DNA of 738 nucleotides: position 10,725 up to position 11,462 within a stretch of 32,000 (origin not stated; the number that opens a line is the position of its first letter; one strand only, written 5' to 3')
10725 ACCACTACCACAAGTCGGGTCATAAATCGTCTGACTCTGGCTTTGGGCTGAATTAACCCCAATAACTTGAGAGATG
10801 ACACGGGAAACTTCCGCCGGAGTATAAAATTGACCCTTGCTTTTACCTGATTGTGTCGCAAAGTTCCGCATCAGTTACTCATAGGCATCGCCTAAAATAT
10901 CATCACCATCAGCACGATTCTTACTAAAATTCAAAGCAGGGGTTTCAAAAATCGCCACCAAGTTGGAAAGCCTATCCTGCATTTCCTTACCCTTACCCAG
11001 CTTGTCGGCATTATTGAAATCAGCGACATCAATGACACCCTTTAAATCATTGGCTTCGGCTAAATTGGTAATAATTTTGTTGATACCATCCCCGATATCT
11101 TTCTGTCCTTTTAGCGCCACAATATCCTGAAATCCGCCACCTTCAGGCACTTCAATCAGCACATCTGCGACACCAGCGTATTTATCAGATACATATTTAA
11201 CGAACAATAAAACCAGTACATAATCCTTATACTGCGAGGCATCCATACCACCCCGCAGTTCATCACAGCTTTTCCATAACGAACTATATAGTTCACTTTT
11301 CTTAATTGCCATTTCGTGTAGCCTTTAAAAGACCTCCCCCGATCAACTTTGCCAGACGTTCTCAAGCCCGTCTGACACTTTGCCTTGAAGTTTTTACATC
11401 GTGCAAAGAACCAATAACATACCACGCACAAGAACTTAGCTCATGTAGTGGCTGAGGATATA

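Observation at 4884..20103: A ~15 kb decayed type V-K CRISPR-associated transposon sits immediately downstream of tRNA-Ala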

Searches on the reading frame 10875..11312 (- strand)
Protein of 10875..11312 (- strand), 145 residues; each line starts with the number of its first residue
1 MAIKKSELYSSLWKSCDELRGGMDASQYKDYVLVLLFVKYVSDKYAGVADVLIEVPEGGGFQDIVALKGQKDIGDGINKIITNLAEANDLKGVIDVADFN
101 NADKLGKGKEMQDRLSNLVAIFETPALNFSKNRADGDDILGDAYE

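Call 6: search_protein_families(library=pfam, proteins=[window:10875-11312:-], max_evalue=0.01)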
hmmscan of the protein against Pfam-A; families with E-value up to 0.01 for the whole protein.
window:10875-11312:- (145 aa): 1 family
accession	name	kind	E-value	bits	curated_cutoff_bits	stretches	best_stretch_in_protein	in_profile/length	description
PF12161.14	HsdM_N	-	1.8e-18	67.9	24.5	1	10-122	3-135/135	HsdM N-terminal domain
